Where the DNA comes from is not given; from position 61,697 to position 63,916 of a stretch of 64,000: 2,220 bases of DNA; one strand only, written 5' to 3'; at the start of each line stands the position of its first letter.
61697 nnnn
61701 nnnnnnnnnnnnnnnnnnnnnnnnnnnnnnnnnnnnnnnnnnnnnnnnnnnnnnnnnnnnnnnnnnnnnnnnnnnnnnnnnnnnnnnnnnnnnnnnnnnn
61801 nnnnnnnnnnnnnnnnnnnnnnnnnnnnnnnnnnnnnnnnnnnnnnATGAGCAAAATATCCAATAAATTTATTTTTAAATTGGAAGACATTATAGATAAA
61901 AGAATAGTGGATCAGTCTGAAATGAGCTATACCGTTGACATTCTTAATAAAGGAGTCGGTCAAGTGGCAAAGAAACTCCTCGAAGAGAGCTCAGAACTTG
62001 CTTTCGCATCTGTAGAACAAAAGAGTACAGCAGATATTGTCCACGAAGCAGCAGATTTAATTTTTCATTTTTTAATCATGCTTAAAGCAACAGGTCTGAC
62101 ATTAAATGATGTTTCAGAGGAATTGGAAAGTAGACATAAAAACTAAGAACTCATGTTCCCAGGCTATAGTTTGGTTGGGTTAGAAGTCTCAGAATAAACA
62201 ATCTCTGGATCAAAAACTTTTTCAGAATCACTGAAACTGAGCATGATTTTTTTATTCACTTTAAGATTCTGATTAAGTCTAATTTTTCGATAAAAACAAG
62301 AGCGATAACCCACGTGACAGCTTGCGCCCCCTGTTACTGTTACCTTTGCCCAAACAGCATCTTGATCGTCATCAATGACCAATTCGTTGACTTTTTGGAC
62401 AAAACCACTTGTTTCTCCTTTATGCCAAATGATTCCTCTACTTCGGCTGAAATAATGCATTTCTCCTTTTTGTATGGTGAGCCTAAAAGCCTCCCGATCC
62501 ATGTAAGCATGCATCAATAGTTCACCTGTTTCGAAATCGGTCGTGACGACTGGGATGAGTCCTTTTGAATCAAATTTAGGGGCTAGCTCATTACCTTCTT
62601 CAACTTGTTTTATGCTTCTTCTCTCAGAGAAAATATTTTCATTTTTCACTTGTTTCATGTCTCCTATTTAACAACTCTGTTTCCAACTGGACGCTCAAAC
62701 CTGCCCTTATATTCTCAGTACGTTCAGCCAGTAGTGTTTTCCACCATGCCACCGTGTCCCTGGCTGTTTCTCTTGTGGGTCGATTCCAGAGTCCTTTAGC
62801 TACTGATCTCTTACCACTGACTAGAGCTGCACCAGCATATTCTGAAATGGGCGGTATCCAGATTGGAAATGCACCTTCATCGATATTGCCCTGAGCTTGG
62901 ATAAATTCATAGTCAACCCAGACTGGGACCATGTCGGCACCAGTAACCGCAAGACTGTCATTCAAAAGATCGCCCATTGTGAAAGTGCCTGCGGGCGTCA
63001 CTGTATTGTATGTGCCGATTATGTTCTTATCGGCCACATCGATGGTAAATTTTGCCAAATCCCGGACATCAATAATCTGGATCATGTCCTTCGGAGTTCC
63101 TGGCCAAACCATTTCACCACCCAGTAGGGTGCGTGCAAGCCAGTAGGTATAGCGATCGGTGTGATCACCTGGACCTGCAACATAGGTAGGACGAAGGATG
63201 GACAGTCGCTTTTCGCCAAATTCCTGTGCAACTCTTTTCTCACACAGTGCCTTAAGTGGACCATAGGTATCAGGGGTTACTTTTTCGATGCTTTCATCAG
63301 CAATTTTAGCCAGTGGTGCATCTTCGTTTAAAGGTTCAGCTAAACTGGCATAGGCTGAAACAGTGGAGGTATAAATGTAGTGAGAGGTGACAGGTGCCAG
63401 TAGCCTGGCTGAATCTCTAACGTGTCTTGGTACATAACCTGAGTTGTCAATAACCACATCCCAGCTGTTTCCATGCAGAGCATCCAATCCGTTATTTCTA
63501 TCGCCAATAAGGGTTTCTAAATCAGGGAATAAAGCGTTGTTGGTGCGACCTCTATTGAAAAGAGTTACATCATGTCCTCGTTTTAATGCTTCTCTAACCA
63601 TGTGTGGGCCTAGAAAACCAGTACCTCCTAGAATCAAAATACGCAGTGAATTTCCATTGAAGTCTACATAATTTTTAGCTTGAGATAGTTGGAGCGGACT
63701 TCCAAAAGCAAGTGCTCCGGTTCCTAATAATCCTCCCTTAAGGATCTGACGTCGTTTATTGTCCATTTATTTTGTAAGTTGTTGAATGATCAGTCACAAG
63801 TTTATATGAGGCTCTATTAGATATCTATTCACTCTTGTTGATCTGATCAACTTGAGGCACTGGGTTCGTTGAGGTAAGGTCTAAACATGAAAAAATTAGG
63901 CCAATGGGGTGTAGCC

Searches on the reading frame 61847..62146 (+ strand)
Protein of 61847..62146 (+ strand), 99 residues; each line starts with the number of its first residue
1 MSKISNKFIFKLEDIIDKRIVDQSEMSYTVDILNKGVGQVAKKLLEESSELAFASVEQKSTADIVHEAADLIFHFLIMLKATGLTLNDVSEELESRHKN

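Call 38: search_protein_families(library=ncbifam, proteins=[window:61847-62146:+], max_evalue=0.00001)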
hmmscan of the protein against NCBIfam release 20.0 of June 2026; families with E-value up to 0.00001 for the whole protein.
window:61847-62146:+ (99 aa): 5 families
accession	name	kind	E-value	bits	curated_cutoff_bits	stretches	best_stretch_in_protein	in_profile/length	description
TIGR03188.1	histidine_hisI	equivalog_domain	5.1e-23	81.1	42.7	1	11-93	3-84/84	phosphoribosyl-ATP diphosphatase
NF002747.0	PRK02759.1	equivalog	3.4e-22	79.1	187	1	5-98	114-206/208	bifunctional phosphoribosyl-AMP cyclohydrolase/phosphoribosyl-ATP diphosphatase HisIE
NF001613.0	PRK00400.1-5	equivalog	3.6e-22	78.4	120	1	7-98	4-94/107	phosphoribosyl-ATP diphosphatase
NF001611.0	PRK00400.1-3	equivalog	1.1e-19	70.5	99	1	6-97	4-94/108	phosphoribosyl-ATP diphosphatase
NF001610.0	PRK00400.1-1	equivalog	6.3e-12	45.5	104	1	16-93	17-93/93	phosphoribosyl-ATP diphosphatase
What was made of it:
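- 61847..62146 (+): hisE, last gene of the + strand operon. TIGR03188 5.1e-23 (call 38)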

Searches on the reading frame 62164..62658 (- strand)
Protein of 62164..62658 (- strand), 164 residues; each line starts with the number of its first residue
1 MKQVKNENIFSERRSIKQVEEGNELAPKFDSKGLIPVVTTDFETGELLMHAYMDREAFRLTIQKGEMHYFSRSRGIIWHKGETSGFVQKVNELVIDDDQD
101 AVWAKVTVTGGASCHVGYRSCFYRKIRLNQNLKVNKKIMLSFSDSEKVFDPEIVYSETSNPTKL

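Call 38: search_protein_families(library=ncbifam, proteins=[window:62164-62658:-], max_evalue=0.00001)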
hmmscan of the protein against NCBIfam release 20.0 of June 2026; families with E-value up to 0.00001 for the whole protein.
window:62164-62658:- (164 aa): 2 families
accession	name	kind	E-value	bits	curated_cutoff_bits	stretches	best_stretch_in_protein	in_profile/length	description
NF000768.0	PRK00051.1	equivalog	9.7e-45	151.3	126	1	17-136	6-116/131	phosphoribosyl-AMP cyclohydrolase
NF002747.0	PRK02759.1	equivalog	3.6e-34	118.2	187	1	28-139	11-122/208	bifunctional phosphoribosyl-AMP cyclohydrolase/phosphoribosyl-ATP diphosphatase HisIE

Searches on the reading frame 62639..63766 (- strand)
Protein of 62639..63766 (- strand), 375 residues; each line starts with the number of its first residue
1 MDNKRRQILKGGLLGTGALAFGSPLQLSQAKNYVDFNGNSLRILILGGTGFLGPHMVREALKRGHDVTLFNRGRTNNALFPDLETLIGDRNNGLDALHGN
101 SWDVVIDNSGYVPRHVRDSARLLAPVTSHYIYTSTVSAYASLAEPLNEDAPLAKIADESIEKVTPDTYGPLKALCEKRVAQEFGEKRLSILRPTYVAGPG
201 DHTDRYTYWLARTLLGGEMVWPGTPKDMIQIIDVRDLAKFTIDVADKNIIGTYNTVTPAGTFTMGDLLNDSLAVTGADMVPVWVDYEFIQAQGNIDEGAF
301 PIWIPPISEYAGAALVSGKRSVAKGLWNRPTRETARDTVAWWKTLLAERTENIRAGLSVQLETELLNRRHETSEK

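Call 38: search_protein_families(library=ncbifam, proteins=[window:62639-63766:-], max_evalue=0.00001)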
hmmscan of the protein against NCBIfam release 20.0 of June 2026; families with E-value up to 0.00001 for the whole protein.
window:62639-63766:- (375 aa): 3 families
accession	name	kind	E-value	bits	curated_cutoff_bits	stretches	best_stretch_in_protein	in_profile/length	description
NF042422.1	oxyalk_red_OleD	equivalog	5.9e-08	32.4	580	1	41-300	1-275/329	2-alkyl-3-oxoalkanoate reductase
TIGR03466.1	HpnA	hypoth_equivalog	3e-06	26.3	367.65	0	43-88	3-50/327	hopanoid-associated sugar epimerase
NF052578.1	StrlDmthSdmBMthl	equivalog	8.1e-06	25.8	600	0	43-84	3-44/328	sterol demethylase protein SdmB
